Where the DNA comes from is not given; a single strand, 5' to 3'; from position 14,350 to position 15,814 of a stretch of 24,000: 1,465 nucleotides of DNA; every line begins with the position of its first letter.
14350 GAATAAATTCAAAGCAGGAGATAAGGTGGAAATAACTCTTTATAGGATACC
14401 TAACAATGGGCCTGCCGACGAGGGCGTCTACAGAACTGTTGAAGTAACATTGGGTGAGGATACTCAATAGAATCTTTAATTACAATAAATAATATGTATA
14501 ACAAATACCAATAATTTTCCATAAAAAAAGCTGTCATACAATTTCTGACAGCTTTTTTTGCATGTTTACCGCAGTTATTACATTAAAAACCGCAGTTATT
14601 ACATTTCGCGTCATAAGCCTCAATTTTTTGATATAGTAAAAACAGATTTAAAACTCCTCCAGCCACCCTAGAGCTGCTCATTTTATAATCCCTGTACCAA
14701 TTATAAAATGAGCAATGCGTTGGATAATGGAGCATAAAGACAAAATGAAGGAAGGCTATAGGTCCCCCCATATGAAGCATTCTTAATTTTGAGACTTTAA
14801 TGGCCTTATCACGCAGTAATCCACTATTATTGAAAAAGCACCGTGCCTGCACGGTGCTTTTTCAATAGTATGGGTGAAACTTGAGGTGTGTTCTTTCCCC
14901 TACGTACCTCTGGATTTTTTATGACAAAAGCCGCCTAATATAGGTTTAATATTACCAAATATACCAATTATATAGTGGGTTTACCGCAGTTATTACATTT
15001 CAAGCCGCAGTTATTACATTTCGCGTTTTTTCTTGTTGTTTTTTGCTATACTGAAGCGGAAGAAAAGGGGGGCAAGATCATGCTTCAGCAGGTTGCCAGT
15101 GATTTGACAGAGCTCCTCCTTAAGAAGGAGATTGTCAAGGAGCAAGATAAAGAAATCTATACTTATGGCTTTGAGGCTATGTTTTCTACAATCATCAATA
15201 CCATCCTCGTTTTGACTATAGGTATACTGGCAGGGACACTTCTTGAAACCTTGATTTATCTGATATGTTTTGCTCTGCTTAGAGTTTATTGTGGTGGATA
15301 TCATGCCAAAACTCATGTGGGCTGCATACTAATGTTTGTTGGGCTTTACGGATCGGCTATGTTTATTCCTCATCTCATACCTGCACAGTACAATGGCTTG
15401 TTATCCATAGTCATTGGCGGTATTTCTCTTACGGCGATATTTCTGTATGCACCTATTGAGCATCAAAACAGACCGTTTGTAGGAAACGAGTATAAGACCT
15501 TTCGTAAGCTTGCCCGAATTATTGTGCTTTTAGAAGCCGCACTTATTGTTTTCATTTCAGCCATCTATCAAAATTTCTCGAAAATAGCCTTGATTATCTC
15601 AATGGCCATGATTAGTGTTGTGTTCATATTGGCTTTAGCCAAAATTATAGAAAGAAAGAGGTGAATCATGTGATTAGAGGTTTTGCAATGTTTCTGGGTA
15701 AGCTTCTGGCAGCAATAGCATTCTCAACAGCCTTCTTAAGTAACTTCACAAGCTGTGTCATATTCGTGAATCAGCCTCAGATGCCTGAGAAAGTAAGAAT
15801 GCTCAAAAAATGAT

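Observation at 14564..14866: Orphan LytTR-driven transcription unit next to agrBD: candidate quorum-sensing effector sRNA (RNAIII analogue)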

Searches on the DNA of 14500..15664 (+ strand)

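Call 29: search_rna_families(source=window, start=14500, end=15100, threshold=evalue, max_evalue=10)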
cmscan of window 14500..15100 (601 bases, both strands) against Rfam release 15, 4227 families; matches with E-value up to 10: 34.
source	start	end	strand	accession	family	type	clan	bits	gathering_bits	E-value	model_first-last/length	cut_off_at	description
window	14828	14905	-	RF02432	SpF25_sRNA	Gene; sRNA;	-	26.7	48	0.037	1-102/102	no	Streptococcus sRNA SpF25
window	14511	14560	-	RF02433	SpF36_sRNA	Gene; sRNA;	-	25.6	48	0.24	1-51/51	no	Streptococcus sRNA SpF36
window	14522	14579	+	RF01096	PK-HAV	Cis-reg;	-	24.8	50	1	1-56/56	no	HepA virus 3'-terminal pseudoknot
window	14513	14605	-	RF00265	SNORA69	Gene; snRNA; snoRNA; HACA-box;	-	24.1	47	0.065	1-132/132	no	Small nucleolar RNA SNORA69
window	14816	14865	+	RF00506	Thr_leader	Cis-reg; leader;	-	23.2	55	0.05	1-118/118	no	Threonine operon leader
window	14825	14870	+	RF02021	mir-3179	Gene; miRNA;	-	22.1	90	0.12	1-84/84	no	mir-3179 microRNA precursor family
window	14657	14732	-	RF04040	mir-4866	Gene; miRNA;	-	21.9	100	0.077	1-82/82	no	mir-4866 microRNA precursor family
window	14521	14559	+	RF02083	OrzO-P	Gene; antitoxin;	-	21.8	60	0.46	44-76/76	no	OrzO-P RNA antitoxin family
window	14833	14885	-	RF00512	Leu_leader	Cis-reg; leader;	-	20.8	50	0.078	1-148/148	no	Leucine operon leader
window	14521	14608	-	RF01859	Phe_leader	Cis-reg; leader;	-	20.4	55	0.73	1-125/125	no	Phenylalanine leader peptide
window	14523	14734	-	RF02897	S808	Gene; sRNA;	-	20.1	76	0.0097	1-255/255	no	Staphylococcus sRNA 808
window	14518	14615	-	RF02845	Ref1C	Gene; sRNA;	-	19.7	90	2.8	1-131/131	no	Enterococcus sRNA 1C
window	14500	14564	+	RF02064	STnc370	Gene; sRNA;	-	19.4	54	8.9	1-71/71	no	Enterobacterial sRNA STnc370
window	14524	14559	-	RF00955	mir-1829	Gene; miRNA;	-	19.2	60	0.62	11-48/58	no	mir-1829 microRNA precursor family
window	14500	14565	+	RF02059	STnc50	Gene; sRNA;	-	19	55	1.7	26-84/84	5'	Salmonella enterica sRNA STnc40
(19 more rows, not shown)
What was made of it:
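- On Any described RNA family (Rfam 15): The sub-threshold hits are generic terminator look-alikes (call 29).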

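Call 73: build_rna_model(alignment_id=A6)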
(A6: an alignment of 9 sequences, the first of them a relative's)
Model R1 built from alignment A6 (9 sequences, 159 columns); structure: RNAalifold consensus.
model positions 139; base pairs 36; branch points 1; effective number of sequences 1.73; information 0.589 bits per position. Calibrated on 0.2 Mb of random sequence (short: E-values are rough).
structure used (alignment columns):
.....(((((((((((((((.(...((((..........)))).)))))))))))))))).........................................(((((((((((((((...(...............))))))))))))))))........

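Call 74: search_with_rna_model(model_id=R1, sources=[window, L001, L002, L003, L004, L005, L031, L041, L047, L056, L044, L007, L008, L011, L014, L016, L029], max_evalue=10, show_alignments=3)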
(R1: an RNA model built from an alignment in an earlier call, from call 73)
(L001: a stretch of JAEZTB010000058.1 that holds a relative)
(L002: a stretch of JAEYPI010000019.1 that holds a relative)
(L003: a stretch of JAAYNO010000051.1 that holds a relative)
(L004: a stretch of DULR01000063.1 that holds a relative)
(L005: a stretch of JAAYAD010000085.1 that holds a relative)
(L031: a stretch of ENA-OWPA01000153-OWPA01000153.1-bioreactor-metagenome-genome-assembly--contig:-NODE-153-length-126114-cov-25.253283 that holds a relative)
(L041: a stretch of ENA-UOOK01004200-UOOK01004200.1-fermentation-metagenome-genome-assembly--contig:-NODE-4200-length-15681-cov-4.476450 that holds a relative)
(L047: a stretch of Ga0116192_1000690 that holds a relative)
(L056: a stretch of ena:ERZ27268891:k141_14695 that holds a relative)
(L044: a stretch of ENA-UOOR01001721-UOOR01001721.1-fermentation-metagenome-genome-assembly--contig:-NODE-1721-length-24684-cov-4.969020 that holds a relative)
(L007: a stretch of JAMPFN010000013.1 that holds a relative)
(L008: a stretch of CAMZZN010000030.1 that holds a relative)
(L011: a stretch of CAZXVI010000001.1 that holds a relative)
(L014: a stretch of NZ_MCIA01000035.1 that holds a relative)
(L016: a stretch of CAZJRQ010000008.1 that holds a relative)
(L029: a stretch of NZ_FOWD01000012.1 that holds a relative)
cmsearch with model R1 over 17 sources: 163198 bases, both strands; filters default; matches with E-value up to 10: 19.
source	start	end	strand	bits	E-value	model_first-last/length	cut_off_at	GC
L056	1308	1436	+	29.5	0.0034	1-139/139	no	0.36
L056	1397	1433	-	25.2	0.025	92-128/139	no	0.3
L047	7340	7466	-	24.2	0.039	1-139/139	no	0.4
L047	7343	7391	+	22.5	0.087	84-131/139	no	0.37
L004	3701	3845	+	21.5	0.13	1-139/139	no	0.47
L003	3787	3932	+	20.7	0.19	1-139/139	no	0.41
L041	10493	10595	+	19.5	0.34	1-139/139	no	0.26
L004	5437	5536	-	17.2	0.98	1-139/139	no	0.35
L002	2236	2361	+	17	1.1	1-139/139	no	0.41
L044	4862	4980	+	16.8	1.1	1-139/139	no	0.33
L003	4788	4874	-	15.8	1.8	1-139/139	no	0.3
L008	2095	2203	+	15.8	1.9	1-139/139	no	0.33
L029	646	752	-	15.5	2.1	1-139/139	no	0.33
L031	5196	5341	+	14.7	3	1-139/139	no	0.45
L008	120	201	-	13.3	5.9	1-139/139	no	0.32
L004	3450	3507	-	13.2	6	1-139/139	no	0.29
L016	7188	7266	-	13.1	6.5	1-139/139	no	0.27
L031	7324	7439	+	12.9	7.1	1-139/139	no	0.36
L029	4819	4903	+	12.3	9.2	1-139/139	no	0.21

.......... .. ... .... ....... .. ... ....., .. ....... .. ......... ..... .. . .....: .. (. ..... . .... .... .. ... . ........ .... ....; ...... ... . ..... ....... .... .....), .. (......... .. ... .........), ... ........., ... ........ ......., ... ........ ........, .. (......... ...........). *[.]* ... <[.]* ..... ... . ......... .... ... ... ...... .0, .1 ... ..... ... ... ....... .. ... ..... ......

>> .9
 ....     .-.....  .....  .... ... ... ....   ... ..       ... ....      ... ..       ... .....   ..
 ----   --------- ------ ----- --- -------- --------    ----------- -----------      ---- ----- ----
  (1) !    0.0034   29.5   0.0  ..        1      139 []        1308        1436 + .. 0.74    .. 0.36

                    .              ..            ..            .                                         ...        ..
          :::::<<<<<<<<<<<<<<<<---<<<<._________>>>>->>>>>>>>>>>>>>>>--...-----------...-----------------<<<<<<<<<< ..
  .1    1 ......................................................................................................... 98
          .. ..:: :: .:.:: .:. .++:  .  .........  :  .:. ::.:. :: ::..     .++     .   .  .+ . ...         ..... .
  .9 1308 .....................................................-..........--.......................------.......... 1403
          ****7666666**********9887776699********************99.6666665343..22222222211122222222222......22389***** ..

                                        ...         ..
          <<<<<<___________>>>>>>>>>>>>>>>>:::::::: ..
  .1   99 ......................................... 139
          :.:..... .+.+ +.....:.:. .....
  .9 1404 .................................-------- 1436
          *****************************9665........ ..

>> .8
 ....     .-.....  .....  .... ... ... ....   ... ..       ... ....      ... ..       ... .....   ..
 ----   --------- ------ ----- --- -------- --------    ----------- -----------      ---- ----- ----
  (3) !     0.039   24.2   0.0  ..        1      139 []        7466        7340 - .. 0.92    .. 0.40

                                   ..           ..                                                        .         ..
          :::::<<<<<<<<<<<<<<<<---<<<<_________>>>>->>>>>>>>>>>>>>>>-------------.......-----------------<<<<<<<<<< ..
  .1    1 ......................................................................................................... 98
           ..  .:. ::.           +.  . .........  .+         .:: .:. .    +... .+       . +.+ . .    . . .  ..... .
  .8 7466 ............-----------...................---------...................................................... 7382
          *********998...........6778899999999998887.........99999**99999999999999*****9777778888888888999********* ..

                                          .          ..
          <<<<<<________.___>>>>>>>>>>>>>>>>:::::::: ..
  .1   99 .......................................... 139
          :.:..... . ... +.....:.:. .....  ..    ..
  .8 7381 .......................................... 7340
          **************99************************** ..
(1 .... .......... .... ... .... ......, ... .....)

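Call 75: search_with_rna_model(model_id=R1, source=window, filters=off, max_evalue=10, show_alignments=1)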
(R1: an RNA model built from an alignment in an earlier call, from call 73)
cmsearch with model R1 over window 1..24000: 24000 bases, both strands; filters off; matches with E-value up to 10: 14.
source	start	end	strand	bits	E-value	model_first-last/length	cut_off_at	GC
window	14827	14897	+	19.1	0.06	1-139/139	no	0.42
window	14482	14569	+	17.7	0.11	1-139/139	no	0.24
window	14813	14868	-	13.8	0.67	1-139/139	no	0.43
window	15892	15993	+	12.4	1.3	1-139/139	no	0.39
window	12645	12712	-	12.2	1.4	1-139/139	no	0.38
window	14499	14566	-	11.8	1.7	1-139/139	no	0.26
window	17008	17102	+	10.2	3.5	1-139/139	no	0.33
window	4415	4519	+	9.9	4.1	1-139/139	no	0.39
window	4817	4897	+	9.7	4.5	1-139/139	no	0.31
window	1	42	-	9.1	5.8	1-139/139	no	0.43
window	16929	17023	-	9.1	5.9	1-139/139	no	0.27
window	8433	8525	+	8.7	6.9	1-139/139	no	0.4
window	7140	7247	+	8.4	8.1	1-139/139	no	0.33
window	4378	4460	-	8.3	8.4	1-139/139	no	0.39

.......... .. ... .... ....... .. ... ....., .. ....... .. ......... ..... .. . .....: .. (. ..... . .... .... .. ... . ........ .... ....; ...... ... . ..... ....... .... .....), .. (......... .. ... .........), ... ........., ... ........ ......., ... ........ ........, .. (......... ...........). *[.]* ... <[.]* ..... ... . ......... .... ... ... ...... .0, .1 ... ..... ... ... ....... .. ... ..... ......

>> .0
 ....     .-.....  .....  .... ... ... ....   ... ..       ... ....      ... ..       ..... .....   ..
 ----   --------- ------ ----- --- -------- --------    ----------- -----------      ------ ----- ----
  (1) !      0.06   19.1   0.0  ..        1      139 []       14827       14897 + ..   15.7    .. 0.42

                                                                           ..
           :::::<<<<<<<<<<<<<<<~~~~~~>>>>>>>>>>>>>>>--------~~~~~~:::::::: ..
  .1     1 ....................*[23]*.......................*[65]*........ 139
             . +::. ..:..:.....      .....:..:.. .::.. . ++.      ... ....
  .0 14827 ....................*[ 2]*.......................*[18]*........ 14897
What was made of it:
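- Tried and rejected: In the window it hits only generic terminators (calls 74, 75).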
